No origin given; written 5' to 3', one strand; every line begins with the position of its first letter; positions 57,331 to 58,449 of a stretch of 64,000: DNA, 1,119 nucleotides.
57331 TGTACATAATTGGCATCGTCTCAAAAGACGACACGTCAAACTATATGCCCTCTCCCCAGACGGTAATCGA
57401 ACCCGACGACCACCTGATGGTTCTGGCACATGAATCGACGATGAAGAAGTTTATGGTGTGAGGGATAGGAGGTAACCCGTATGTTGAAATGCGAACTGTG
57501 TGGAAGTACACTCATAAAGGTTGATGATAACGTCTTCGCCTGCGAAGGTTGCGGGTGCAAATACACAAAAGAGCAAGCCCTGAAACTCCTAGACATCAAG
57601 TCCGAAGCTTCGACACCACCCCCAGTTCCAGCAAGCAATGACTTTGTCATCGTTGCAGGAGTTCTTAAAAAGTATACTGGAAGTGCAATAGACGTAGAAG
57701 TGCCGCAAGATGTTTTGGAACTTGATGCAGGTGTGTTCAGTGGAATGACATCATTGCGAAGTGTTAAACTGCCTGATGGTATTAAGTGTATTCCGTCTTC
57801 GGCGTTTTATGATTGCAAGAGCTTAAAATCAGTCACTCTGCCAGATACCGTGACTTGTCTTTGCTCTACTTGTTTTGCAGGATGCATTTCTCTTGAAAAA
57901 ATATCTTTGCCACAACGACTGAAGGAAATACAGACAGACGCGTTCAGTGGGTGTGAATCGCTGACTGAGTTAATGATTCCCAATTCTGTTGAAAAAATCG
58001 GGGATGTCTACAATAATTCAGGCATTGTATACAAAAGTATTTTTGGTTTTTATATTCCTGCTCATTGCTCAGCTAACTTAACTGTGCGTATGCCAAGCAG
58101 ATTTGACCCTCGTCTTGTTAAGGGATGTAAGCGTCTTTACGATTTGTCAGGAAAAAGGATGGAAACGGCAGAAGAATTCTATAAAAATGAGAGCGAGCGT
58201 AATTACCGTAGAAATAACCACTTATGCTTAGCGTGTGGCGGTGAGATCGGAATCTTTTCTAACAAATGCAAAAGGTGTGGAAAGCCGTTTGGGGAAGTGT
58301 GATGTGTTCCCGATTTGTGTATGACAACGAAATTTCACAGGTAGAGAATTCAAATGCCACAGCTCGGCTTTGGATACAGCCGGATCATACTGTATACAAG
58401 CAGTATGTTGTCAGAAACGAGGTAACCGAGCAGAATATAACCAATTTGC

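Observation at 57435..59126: Recombinase-less 1.67-kb cassette (zinc-ribbon LRR protein + kinase-fold protein) inserted in the last codons of trkA, flanked by 27-bp perfect direct repeats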

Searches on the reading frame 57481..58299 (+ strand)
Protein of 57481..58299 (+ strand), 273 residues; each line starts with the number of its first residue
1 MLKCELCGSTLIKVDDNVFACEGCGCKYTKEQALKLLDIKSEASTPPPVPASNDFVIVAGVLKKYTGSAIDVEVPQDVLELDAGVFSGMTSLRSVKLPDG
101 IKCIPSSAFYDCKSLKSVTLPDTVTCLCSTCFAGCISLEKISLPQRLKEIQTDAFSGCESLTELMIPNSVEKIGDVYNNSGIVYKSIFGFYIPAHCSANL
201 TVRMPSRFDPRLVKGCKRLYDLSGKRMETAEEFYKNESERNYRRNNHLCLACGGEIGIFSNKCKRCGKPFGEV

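Call 7: search_protein_families(library=pfam, proteins=[window:57481-58299:+], max_evalue=0.1)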
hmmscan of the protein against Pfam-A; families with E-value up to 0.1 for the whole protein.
window:57481-58299:+ (273 aa): 4 families
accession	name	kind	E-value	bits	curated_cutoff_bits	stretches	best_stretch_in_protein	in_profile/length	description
PF13306.12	LRR_5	-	5.5e-27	94.6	27.7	1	68-175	12-117/127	BspA type Leucine rich repeat region (6 copies)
PF13855.12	LRR_8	-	1.9e-05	24.8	27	0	127-165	16-55/61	Leucine rich repeat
PF18912.6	DZR_2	-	0.0047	17.2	27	1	244-271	19-47/56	Double zinc ribbon domain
PF05725.18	FNIP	-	0.0068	17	21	0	138-173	5-39/44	FNIP Repeat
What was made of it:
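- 57481..58302 (+): Gene 1 (273 aa): N-terminal zinc ribbon, linker, BspA/TpLRR-type LRR solenoid (about 5 repeats of 23 residues), helix, C-terminal zinc ribbon. The layout gives no indication of a secreted protein (it starts with a zinc ribbon; no signal-peptide predictor was run). Pfam LRR_5 5.5e-27, 94.6 bits against a cut-off of 27.7 (call 7).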

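Call 8: search_protein_families(library=padloc, proteins=[window:57481-58299:+], max_evalue=1)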
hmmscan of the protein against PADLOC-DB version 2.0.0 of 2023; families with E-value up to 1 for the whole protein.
window:57481-58299:+ (273 aa): 1 family
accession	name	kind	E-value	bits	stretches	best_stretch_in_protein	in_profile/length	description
PDLC05059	PDC-S64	-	0.14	9.1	1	2-35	200-234/339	-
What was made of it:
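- Closest known: Hanks-type. Same: Its best PADLOC hits are PD-T4-6 kinase models (5e-5, call 8).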

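Call 9: search_protein_families(library=ncbifam, proteins=[window:57481-58299:+], max_evalue=0.1)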
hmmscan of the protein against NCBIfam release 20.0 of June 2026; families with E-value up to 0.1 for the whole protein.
window:57481-58299:+ (273 aa): 3 families
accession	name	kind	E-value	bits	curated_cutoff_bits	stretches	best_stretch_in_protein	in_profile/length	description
NF047961.1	adhesin_HupY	equivalog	1.4e-11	43.2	1250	1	35-175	136-270/978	leucine-rich repeat adhesin HupY/LrrG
TIGR02167.2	Liste_lipo_26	repeat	9.8e-05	22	30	0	109-120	2-13/26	PARCEL repeat-containing surface protein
NF047912.1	ECs_2282_CxxC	subfamily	0.022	14.6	37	1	2-33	3-42/60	ECs_2282 family putative zinc-binding protein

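Call 43: find_homologous_proteins(query=window:57481-58299:+, max_evalue=1e-10)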
Query window:57481-58299:+ (273 aa): 316 proteins with E <= 1e-10 among 890 candidates; the best 120 are listed.
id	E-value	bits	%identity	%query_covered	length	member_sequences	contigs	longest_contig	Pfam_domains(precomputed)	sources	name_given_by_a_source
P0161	5.5e-182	621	100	100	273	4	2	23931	PF13306.13,PF13855.13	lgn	-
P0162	6.0e-95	336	55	100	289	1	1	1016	PF13306.13,PF13855.13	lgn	-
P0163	4.2e-92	327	53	99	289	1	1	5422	PF13306.13,PF13855.13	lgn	-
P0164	1.0e-85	306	56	99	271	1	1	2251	PF13306.13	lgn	-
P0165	2.2e-84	301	55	99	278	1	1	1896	PF13306.13,PF13855.13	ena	-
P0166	2.8e-82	294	50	100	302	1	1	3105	PF13306.13,PF13855.13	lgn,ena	-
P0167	2.7e-73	265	49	99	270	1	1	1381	PF13306.13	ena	-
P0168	3.5e-57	212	40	39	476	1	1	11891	PF13306.13,PF13855.13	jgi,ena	-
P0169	3.1e-53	199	39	38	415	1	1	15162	PF13306.13,PF13855.13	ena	-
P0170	1.7e-50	190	41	39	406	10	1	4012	PF13306.13,PF05725.19,PF13855.13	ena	-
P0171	1.9e-47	180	36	44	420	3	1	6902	PF13306.13,PF05725.19,PF13855.13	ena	-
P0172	1.5e-46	177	34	63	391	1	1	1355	PF13306.13,PF12799.14,PF13855.13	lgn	-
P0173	2.1e-46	177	41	39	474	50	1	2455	PF13306.13,PF13855.13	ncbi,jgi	jgi:hypothetical protein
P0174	4.2e-45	172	39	35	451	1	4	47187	PF13306.13,PF12799.14,PF13855.13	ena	-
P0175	7.4e-44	168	43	30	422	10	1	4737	PF13306.13,PF05725.19,PF13855.13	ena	-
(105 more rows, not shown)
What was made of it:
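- LRR_5 homologues fused to TIR or PLD (call 43). LRR_5 homologues fused to TIR or PLD effectors point to a sensor role (call 43).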

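Call 49: find_encoding_contigs(protein=P0166, flank=4000, max_places=4)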
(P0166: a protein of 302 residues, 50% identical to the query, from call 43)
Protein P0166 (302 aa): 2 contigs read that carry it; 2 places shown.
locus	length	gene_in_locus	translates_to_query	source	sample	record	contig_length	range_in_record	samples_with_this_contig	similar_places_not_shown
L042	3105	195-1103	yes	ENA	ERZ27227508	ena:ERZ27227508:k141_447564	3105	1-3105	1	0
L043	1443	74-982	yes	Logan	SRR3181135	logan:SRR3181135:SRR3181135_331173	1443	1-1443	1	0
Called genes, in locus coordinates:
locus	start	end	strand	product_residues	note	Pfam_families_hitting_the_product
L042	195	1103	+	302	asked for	PF13306:LRR_5, PF13855:LRR_8 (faint)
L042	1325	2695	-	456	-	PF00206:Lyase_1, PF14698:ASL_C2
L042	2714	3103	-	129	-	?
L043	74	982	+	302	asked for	PF13306:LRR_5, PF13855:LRR_8 (faint)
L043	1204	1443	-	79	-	?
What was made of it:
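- The LRR gene can occur alone (L042, call 49).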

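Call 50: find_encoding_contigs(protein=P0164, flank=4000, max_places=4)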
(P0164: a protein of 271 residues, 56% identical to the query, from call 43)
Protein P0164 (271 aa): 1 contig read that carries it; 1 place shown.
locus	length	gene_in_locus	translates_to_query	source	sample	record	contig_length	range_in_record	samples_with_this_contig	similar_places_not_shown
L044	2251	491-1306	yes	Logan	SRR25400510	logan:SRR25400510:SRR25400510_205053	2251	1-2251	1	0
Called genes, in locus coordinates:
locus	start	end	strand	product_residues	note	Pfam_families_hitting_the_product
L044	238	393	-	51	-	-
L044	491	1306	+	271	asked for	PF13306:LRR_5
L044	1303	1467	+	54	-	-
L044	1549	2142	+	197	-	-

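Call 64: predict_structure(alignment_id=A3)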
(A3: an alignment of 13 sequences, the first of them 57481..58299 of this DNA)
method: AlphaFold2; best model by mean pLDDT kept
length: 273 residues; sequences in the alignment: 13
mean_pLDDT: 88.3   pTM: 0.72
mean pLDDT of the five models: 88.3, 88.0, 88.0, 87.7, 87.5
residues with pLDDT >= 90: 186; 70-90: 61; 50-70: 14; < 50: 12
segments of 3 or more residues with pLDDT < 50: 41-49, 192-194
pLDDT, mean of each block of 10 residues (from residue 1): 78 87 84 68 44 83 93 95 95 95 98 97 97 94 97 94 97 89 86 62 96 93 95 91 93 92 93 87
secondary structure, 60 per line:
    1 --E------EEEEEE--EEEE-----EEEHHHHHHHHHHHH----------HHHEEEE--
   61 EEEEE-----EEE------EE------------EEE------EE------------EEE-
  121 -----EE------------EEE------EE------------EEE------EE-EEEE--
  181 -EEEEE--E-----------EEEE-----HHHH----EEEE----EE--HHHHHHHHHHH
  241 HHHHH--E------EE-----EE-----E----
elements in order: E10-15 E18-21 E27-29 H30-41 E55-58 E61-65 E71-73 E94-96 E117-119 E140-142 E163-165 E175-178 E182-186 E201-204 H210-213 E218-221 H230-245
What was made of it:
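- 57481..58302 (+): AlphaFold2 pLDDT 88.3 (call 64).
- On BspA/TpLRR-type LRR (Pfam LRR_5) (gene 1): Beta strands lie at 71, 94, 117, 140 and 163 (call 64).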

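Call 72: fold_search(model_id=the predicted structure, library=pdb)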
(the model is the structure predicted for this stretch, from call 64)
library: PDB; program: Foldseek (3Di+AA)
matches with E <= 10: 366; with E <= 0.001: 16
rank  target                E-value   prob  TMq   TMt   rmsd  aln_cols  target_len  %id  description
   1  6mlx_C                4.9e-08  1.00  0.51  0.65   3.5       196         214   28  Crystal structure of T. pallidum Leucine Rich Repeat protein (TpLRR) (released 2019-07-17)
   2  6mlx_B                3.8e-07  1.00  0.47  0.60   5.4       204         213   26  Crystal structure of T. pallidum Leucine Rich Repeat protein (TpLRR) (released 2019-07-17)
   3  6mlx_A                7.7e-07  1.00  0.51  0.65   3.5       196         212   28  Crystal structure of T. pallidum Leucine Rich Repeat protein (TpLRR) (released 2019-07-17)
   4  4fs7                  9.7e-06  1.00  0.41  0.29   8.0       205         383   22  Crystal structure of a leucine-rich repeat protein (BACOVA_04585) from Bacteroides ovatus ATCC 8483 at 1.19 A resolution (released 2012-09-19)
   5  4gt6                  1.3e-05  1.00  0.27  0.21  12.7       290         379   20  Crystal structure of a leucine rich cell surface protein (FAEPRAA2165_01021) from Faecalibacterium prausnitzii A2-165 at (released 2012-09-26)
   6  4h09_A                1.5e-05  1.00  0.36  0.27   4.6       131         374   22  Crystal structure of a leucine-rich repeat protein (EUBVEN_01088) from Eubacterium ventriosum ATCC 27560 at 2.50 A res (released 2012-10-10)
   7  4fd0                  1.5e-05  1.00  0.42  0.31   4.8       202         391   20  Crystal structure of a putative cell surface protein (BACCAC_03700) from Bacteroides caccae ATCC 43185 at 2.07 A resolut (released 2012-07-25)
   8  4h09_C                3.3e-05  1.00  0.36  0.27   1.6       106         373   24  Crystal structure of a leucine-rich repeat protein (EUBVEN_01088) from Eubacterium ventriosum ATCC 27560 at 2.50 A res (released 2012-10-10)
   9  4fdw                  4.5e-05  1.00  0.40  0.30   5.3       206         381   19  Crystal structure of a putative cell surface protein (BACOVA_01565) from Bacteroides ovatus ATCC 8483 at 2.05 A resoluti (released 2012-07-25)
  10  4h09_B                1.0e-04  1.00  0.36  0.27   1.5       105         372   24  Crystal structure of a leucine-rich repeat protein (EUBVEN_01088) from Eubacterium ventriosum ATCC 27560 at 2.50 A res (released 2012-10-10)
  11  4h09_E                1.1e-04  1.00  0.35  0.26   1.4       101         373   25  Crystal structure of a leucine-rich repeat protein (EUBVEN_01088) from Eubacterium ventriosum ATCC 27560 at 2.50 A res (released 2012-10-10)
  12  4h09_D                1.5e-04  1.00  0.35  0.26   1.4       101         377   25  Crystal structure of a leucine-rich repeat protein (EUBVEN_01088) from Eubacterium ventriosum ATCC 27560 at 2.50 A res (released 2012-10-10)
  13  4oju_A                2.2e-04  1.00  0.28  0.51   7.0       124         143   25  Crystal structure of a leucine-rich repeat protein (BACCAP_00569) from Bacteroides capillosus ATCC 29799 at 2.00 A res (released 2014-06-18)
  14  4oju_D                2.3e-04  1.00  0.28  0.53   8.5       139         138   24  Crystal structure of a leucine-rich repeat protein (BACCAP_00569) from Bacteroides capillosus ATCC 29799 at 2.00 A res (released 2014-06-18)
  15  4cp6                  2.9e-04  1.00  0.33  0.23   7.0       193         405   20  The Crystal structure of Pneumococcal vaccine antigen PcpA (released 2015-02-25)
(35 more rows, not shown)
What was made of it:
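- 57481..58302 (+): Foldseek best match TpLRR 6mlx, TM 0.51/0.65 (call 72).
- On BspA/TpLRR-type LRR (Pfam LRR_5) (gene 1): Foldseek matches TpLRR 6mlx at E 5e-8 (call 72).
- Closest known: BspA/TpLRR-type leucine-rich repeat proteins of gut and oral anaerobes. Same: Strong Pfam LRR_5 match and fold match to TpLRR 6mlx and to structural-genomics structures from Bacteroides, Eubacterium and Faecalibacterium (calls 7, 72).
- Checked: Protein identities: gene 1 matches Pfam LRR_5 at 5.5e-27, has CxxC pairs at both ends, and its AlphaFold2 model has pLDDT 88 (calls 7, 64, 72).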
